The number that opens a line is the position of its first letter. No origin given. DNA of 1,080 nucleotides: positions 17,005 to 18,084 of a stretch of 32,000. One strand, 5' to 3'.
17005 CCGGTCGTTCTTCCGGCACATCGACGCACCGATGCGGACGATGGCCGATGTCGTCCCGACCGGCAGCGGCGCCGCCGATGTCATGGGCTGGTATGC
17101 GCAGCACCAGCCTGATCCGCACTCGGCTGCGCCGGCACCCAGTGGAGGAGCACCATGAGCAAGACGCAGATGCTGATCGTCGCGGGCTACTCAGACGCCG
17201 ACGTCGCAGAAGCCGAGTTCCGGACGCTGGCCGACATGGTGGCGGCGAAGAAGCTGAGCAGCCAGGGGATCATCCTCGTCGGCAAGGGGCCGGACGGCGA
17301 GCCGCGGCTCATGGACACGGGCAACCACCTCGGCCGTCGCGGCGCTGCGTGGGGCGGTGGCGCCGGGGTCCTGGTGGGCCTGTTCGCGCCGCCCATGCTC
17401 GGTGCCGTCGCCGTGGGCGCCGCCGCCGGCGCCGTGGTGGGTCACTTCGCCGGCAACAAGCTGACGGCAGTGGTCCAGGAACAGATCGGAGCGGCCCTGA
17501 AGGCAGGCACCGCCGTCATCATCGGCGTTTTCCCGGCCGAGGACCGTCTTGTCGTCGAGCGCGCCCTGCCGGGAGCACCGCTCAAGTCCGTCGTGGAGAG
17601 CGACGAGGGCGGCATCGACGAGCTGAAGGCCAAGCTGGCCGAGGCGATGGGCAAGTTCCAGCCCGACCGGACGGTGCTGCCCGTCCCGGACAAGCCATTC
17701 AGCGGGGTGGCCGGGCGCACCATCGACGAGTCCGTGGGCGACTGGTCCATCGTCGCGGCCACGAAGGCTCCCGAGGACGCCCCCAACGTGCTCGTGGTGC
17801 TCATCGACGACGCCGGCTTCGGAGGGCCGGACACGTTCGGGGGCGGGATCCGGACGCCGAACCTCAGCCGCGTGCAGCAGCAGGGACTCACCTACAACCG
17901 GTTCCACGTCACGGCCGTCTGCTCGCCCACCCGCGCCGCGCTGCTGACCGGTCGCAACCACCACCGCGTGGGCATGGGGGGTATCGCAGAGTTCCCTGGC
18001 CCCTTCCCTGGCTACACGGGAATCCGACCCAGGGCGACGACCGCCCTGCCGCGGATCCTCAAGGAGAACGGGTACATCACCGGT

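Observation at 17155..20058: DUF1269-like glycine-zipper membrane module fused to the N-terminus of a cytoplasmic-type Cys sulfatase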

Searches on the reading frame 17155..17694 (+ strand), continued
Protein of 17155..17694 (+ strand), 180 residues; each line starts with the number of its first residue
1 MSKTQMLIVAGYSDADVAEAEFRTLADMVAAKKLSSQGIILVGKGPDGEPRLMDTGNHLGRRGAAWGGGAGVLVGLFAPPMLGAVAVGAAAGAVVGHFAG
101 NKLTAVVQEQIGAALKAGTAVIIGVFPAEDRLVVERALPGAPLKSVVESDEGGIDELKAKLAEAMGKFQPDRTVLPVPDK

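Call 60: fold_search(model_id=the predicted structure, library=pdb)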
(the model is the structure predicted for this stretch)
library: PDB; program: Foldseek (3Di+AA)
matches with E <= 10: 381; with E <= 0.001: 0
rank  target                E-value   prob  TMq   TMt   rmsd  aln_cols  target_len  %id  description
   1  3ahp_B                1.1e-01  0.69  0.30  0.46  10.6       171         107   10  Crystal structure of stable protein, CutA1, from a psychrotrophic bacterium Shewanella sp. SIB1 (released 2011-01-05)
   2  6zm5_f                1.5e-01  0.44  0.33  0.36  12.5       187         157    8  Human mitochondrial ribosome in complex with OXA1L, mRNA, A/A tRNA, P/P tRNA and nascent polypeptide (released 2021-01-13)
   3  2d16_B                1.6e-01  0.38  0.35  0.38  12.4       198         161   12  Crystal Structure of PH1918 protein from Pyrococcus horikoshii OT3 (released 2006-10-31)
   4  3opk_A                1.7e-01  0.75  0.32  0.51   7.7       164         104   12  Crystal structure of divalent-cation tolerance protein CutA from Salmonella enterica subsp. enterica serovar Typhimuri (released 2010-10-06)
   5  3ahp_A                1.9e-01  0.75  0.32  0.51   9.7       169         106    9  Crystal structure of stable protein, CutA1, from a psychrotrophic bacterium Shewanella sp. SIB1 (released 2011-01-05)
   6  7odr_f                2.0e-01  0.25  0.28  0.32  14.2       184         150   12  State A of the human mitoribosomal large subunit assembly intermediate (released 2021-06-23)
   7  4y65_A                2.2e-01  0.69  0.32  0.47   8.5       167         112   12  Crystal structure of E.coli CutA1 C16A/C39A/C79A mutation (released 2015-04-15)
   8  2bj7_A                2.5e-01  0.80  0.33  0.43   3.0       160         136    8  NIKR IN CLOSED CONFORMATION AND NICKEL BOUND TO HIGH-AFFINITY SITES (released 2005-04-08)
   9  2d16_A                2.5e-01  0.33  0.35  0.38  12.6       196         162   11  Crystal Structure of PH1918 protein from Pyrococcus horikoshii OT3 (released 2006-10-31)
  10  2j9d_J                2.7e-01  0.51  0.31  0.46  11.4       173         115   12  Structure of GlnK1 with bound effectors indicates regulatory mechanism for ammonia uptake (released 2007-01-16)
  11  2j9d_B                3.0e-01  0.75  0.31  0.52   6.2       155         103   10  Structure of GlnK1 with bound effectors indicates regulatory mechanism for ammonia uptake (released 2007-01-16)
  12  4usi_C                3.0e-01  0.72  0.31  0.49   6.6       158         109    9  Nitrogen regulatory protein PII from Chlamydomonas reinhardtii in complex with MgATP and 2-oxoglutarate (released 2014-12-03)
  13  3ah6_D                3.0e-01  0.69  0.33  0.53   7.6       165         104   11  Remarkable improvement of the heat stability of CutA1 from E.coli by rational protein designing (released 2010-08-11)
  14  2j9c_A                3.0e-01  0.69  0.32  0.48  10.8       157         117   12  Structure of GlnK1 with bound effectors indicates regulatory mechanism for ammonia uptake (released 2007-01-16)
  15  4y6i_B                3.2e-01  0.69  0.34  0.52   7.5       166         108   12  Crystal structure of E.coli CutA1 E61V/C16A/C39A/C79A mutation (released 2015-09-23)
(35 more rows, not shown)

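Call 70: find_encoding_contigs(protein=P0404, flank=5000, max_places=2)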
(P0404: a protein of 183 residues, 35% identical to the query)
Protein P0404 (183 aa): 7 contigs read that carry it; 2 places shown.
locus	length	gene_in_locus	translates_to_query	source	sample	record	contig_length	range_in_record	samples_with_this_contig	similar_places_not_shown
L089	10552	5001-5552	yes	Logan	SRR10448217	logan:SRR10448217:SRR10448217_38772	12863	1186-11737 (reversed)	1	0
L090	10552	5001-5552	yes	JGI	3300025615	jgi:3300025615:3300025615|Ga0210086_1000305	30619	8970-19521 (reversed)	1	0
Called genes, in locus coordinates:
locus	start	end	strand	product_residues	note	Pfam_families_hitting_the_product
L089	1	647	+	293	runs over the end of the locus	PF00849:PseudoU_synth_2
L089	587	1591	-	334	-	PF12625:Arabinose_bd, PF00165:HTH_AraC (faint), PF12833:HTH_18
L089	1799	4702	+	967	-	PF06897:DUF1269, PF00884:Sulfatase, PF16347:SGSH_C (weak)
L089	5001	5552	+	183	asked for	PF06897:DUF1269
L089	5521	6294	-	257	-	PF01149:Fapy_DNA_glyco, PF06831:H2TH, PF06827:zf-FPG_IleRS (weak)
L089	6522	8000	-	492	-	PF17963:Big_9 (weak), PF17803:Cadherin_4, PF17892:Cadherin_5 (weak), PF17963:Big_9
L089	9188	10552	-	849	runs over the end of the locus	?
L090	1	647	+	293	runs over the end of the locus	PF00849:PseudoU_synth_2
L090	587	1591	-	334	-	PF12625:Arabinose_bd, PF00165:HTH_AraC (faint), PF12833:HTH_18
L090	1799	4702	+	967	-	PF06897:DUF1269, PF00884:Sulfatase, PF16347:SGSH_C (weak)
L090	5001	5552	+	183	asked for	PF06897:DUF1269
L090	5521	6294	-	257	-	PF01149:Fapy_DNA_glyco, PF06831:H2TH, PF06827:zf-FPG_IleRS (weak)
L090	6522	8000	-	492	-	PF17963:Big_9 (weak), PF17803:Cadherin_4, PF17892:Cadherin_5 (weak), PF17963:Big_9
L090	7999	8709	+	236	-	-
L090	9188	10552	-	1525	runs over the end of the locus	PF00270:DEAD, PF04851:ResIII (weak), PF00271:Helicase_C, PF19306:WHD_Lhr, PF08494:DEAD_assoc, PF23236:WHD_2nd_Lhr, PF23235:WHD_3rd_Lhr, PF23234:WHD_4th_Lhr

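Call 71: find_encoding_contigs(protein=P0454, flank=5000, max_places=2)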
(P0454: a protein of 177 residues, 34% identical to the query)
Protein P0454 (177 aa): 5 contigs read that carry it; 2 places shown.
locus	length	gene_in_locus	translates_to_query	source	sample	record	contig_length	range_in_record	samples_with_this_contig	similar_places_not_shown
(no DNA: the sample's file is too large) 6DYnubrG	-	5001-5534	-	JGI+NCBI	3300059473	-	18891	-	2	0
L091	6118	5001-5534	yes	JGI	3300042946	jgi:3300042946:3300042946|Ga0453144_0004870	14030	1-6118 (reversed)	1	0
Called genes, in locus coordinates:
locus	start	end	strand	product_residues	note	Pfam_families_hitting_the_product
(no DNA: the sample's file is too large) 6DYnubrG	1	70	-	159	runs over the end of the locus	PF06094:GGACT, PF13772:AIG2_2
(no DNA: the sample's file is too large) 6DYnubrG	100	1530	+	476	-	PF01134:GIDA, PF03486:HI0933_like (faint), PF07992:Pyr_redox_2, PF12831:FAD_oxidored (faint), PF13738:Pyr_redox_3 (weak), PF00070:Pyr_redox, PF02852:Pyr_redox_dim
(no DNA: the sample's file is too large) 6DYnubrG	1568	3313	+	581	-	PF00890:FAD_binding_2 (weak), PF01266:DAO, PF01494:FAD_binding_3, PF12831:FAD_oxidored, PF16901:DAO_C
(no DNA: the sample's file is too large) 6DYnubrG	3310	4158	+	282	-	PF00849:PseudoU_synth_2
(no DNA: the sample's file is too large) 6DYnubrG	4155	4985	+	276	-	PF00561:Abhydrolase_1, PF12146:Hydrolase_4 (weak), PF12697:Abhydrolase_6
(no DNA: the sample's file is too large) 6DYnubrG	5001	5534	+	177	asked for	PF06897:DUF1269 (weak)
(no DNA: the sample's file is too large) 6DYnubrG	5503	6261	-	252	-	PF01149:Fapy_DNA_glyco, PF06831:H2TH, PF06827:zf-FPG_IleRS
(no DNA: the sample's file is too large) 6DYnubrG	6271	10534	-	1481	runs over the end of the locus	PF00270:DEAD, PF04851:ResIII, PF00271:Helicase_C, PF19306:WHD_Lhr, PF08494:DEAD_assoc, PF23236:WHD_2nd_Lhr, PF23235:WHD_3rd_Lhr, PF23234:WHD_4th_Lhr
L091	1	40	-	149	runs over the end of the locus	PF06094:GGACT (weak), PF13772:AIG2_2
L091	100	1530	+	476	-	PF01134:GIDA, PF03486:HI0933_like (faint), PF07992:Pyr_redox_2, PF12831:FAD_oxidored (faint), PF13738:Pyr_redox_3 (weak), PF00070:Pyr_redox, PF02852:Pyr_redox_dim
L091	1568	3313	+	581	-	PF00890:FAD_binding_2 (weak), PF01266:DAO, PF01494:FAD_binding_3, PF12831:FAD_oxidored, PF16901:DAO_C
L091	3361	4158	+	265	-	PF00849:PseudoU_synth_2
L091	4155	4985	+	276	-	PF00561:Abhydrolase_1, PF12146:Hydrolase_4 (weak), PF12697:Abhydrolase_6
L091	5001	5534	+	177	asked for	PF06897:DUF1269 (weak)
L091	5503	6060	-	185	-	PF06831:H2TH, PF06827:zf-FPG_IleRS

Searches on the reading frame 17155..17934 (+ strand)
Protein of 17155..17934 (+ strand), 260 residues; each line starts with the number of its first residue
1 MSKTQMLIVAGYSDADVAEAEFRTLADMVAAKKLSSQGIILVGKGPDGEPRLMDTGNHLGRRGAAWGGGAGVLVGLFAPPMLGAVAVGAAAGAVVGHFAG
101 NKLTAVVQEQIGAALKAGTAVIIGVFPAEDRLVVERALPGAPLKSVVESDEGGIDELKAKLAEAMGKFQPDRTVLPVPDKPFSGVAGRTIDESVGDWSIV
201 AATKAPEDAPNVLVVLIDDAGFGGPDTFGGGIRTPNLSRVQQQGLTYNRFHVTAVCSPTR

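Call 67: search_dna_similar(query=window:17155-17934:+, collection=plasmids, mode=protein, max_rows=15)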
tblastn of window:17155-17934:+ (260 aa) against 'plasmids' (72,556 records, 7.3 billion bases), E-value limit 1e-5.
Records with a match: 52; places in all: 62; records where one place covers at least 80% of the query: 0.
Best place of each record, by identity: 60-80% 7; <60% 45.
By first word of the organism name: Sphingobium 8; Mycobacterium 4; Novosphingobium 4; Ensifer 4; Rhodococcus 4; Halobaculum 3; Nostoc 2; Embleya 2; Planctomyces 2; Microvirga 2; and 16 more.
By predicted mobility (MOB-suite, as given by PLSDB): non-mobilizable 43; mobilizable 5; conjugative 4.
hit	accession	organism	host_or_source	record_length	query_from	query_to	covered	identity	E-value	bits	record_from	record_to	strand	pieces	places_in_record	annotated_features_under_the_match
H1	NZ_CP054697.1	Nostoc edaphicum CCNP1411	-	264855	175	260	33%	57.0%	2e-12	74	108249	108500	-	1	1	arylsulfatase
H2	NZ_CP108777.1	Embleya sp. NBC_00896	-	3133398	158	260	40%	46.7%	8e-8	60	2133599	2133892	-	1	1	none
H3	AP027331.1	Sphingobium sp. TomTYG65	-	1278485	172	260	34%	53.9%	5e-12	72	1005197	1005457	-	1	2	atsD_1: arylsulfatase AtsD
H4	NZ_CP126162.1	Haloarcula pelagica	cell culture,sediment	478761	176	260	33%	56.5%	1e-15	83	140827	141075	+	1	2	arylsulfatase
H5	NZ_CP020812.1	Mycobacterium dioxanotrophicus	Single cell,river sediment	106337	170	260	35%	52.2%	5e-10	67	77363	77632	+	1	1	arylsulfatase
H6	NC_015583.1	Novosphingobium sp. PP1Y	-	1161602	172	260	34%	52.8%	2e-11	71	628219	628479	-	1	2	none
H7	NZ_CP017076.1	Novosphingobium resinovorum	single cell,soil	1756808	169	260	35%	51.1%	3e-12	73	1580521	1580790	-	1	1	none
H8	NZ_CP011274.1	Planctomyces sp. SH-PL62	cell culture,sugar beet rhizosphere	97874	171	260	35%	52.2%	7e-9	63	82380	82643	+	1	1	arylsulfatase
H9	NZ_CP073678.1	Cupriavidus sp. KK10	Isolate,A bacterial consortium from ...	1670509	173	260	34%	52.8%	4e-10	67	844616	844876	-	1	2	none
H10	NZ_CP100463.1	Salinigranum marinum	cell culture,Saline soil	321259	171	260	35%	50.0%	4e-13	76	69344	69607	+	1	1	arylsulfatase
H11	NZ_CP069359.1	Microvirga sp. VF16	Vachellia farnesiana,Cell culture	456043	171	260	35%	50.0%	5e-6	55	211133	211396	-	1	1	arylsulfatase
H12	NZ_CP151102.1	Nostoc sp. UHCC 0302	isolated culture,lake sediment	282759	174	260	33%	51.7%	1e-9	66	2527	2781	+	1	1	arylsulfatase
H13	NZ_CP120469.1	Halobaculum limi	cell culture,sediment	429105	176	260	33%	52.9%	2e-13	77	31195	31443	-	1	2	arylsulfatase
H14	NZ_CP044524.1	Halorussus halophilus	pure culture,marine solar saltern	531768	177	260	32%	53.6%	2e-13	77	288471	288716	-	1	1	arylsulfatase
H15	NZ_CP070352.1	Ensifer sp. PDNC004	cell culture,Plastic debris in ...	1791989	173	260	34%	50.0%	3e-9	65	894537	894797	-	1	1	none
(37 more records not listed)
